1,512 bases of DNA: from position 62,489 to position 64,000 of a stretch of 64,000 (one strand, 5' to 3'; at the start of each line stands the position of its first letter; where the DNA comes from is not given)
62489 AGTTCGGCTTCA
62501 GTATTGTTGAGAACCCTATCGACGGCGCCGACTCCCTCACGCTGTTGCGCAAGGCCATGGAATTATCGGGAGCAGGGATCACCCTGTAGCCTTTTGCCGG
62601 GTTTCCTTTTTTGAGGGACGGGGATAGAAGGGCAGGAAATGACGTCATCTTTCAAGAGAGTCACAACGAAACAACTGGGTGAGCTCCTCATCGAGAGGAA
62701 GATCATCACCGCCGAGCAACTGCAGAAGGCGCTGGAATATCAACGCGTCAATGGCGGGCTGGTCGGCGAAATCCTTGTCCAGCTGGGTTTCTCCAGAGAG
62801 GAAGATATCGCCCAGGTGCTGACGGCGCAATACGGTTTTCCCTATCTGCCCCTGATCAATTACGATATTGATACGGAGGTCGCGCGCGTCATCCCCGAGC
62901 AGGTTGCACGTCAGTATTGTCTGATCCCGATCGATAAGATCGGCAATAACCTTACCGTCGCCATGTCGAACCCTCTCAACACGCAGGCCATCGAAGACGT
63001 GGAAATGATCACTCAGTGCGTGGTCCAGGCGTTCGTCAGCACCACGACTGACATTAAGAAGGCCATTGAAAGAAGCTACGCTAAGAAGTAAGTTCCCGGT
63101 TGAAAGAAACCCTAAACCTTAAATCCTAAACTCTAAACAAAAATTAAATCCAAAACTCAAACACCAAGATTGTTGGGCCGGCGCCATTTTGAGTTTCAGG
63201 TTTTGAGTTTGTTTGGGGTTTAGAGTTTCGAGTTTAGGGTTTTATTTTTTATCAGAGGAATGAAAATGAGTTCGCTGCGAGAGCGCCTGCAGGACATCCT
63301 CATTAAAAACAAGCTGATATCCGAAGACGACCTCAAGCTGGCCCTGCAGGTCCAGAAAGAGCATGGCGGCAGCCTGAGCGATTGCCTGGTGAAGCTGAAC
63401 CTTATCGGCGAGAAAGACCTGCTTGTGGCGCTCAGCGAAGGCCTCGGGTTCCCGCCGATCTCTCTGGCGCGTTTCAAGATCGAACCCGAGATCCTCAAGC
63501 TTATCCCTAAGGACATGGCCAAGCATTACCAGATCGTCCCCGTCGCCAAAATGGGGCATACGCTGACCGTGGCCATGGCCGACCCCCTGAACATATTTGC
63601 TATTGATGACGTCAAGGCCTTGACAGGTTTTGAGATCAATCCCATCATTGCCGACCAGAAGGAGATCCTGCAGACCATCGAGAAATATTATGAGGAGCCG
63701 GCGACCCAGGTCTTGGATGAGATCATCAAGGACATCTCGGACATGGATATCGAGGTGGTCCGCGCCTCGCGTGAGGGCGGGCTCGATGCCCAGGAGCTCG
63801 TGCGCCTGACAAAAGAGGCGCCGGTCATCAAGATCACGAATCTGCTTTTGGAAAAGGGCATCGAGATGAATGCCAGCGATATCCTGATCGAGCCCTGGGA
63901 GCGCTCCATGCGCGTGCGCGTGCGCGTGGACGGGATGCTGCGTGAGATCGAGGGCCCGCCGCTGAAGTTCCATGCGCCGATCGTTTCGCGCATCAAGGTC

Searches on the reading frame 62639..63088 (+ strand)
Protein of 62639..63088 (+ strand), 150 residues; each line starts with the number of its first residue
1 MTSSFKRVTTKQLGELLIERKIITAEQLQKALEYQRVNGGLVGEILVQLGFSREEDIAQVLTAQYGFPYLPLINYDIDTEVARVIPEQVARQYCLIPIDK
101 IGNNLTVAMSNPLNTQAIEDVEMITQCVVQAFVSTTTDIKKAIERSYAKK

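Call 67: search_protein_families(library=ncbifam, proteins=[window:62639-63088:+], max_evalue=0.001)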
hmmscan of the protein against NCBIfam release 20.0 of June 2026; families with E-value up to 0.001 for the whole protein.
window:62639-63088:+ (150 aa): 6 families
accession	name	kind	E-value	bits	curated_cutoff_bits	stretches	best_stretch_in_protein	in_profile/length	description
TIGR02538.1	type_IV_pilB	equivalog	1.7e-23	83.1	675.65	1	13-149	2-138/564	type IV-A pilus assembly ATPase PilB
NF053729.1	c-di-GMP_motif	domain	3e-17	62.1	38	1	12-64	1-53/53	cyclic di-GMP-binding domain-containing protein, MshE-related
NF012033.0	PRK15489.1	equivalog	1.4e-15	56.5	537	1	9-143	489-623/703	glycosyl transferase family protein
NF008411.1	PRK11234.1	equivalog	5e-15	54.9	1170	1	10-149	481-619/723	cyclic di-3',5'-guanylate-activated glycosyltransferase NfrB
TIGR03029.1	EpsG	equivalog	4.1e-07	29.4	313.8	1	11-80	3-72/274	chain length determinant protein tyrosine kinase EpsG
TIGR02533.1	type_II_gspE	equivalog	0.00053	18.8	630.25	1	84-149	3-68/486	type II secretion system ATPase GspE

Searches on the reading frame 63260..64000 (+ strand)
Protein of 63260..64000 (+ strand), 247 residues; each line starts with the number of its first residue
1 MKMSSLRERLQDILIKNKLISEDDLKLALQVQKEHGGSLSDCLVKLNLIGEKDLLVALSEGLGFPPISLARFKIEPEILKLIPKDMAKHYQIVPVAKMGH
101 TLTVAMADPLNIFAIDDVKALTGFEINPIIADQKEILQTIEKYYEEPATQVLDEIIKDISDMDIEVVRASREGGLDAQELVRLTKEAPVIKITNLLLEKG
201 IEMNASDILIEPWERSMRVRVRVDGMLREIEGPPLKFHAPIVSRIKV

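Call 67: search_protein_families(library=ncbifam, proteins=[window:63260-64000:+], max_evalue=0.001)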
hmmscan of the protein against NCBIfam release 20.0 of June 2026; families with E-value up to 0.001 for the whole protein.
seq(247 aa): 7 families
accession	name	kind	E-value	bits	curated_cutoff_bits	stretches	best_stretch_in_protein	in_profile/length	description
TIGR02538.1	type_IV_pilB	equivalog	7.8e-49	166.7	675.65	1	10-247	2-239/564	type IV-A pilus assembly ATPase PilB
TIGR02533.1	type_II_gspE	equivalog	2.8e-33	115.3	630.25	1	81-247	3-167/486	type II secretion system ATPase GspE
NF008411.1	PRK11234.1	equivalog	1.7e-15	56.5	1170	1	8-157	482-630/723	cyclic di-3',5'-guanylate-activated glycosyltransferase NfrB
NF007755.0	PRK10436.1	equivalog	6.8e-13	48.1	617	1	85-247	12-143/465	type II secretion system protein GspE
NF053534.1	T4PilAsmATPsTfpB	equivalog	4.2e-12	45.3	850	1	54-247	68-259/584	type IV pilus assembly ATPase TfpB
NF053729.1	c-di-GMP_motif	domain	5.8e-12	45.2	38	1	9-60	1-52/53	cyclic di-GMP-binding domain-containing protein, MshE-related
NF012033.0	PRK15489.1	equivalog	4.9e-11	41.5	537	1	3-172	486-654/703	glycosyl transferase family protein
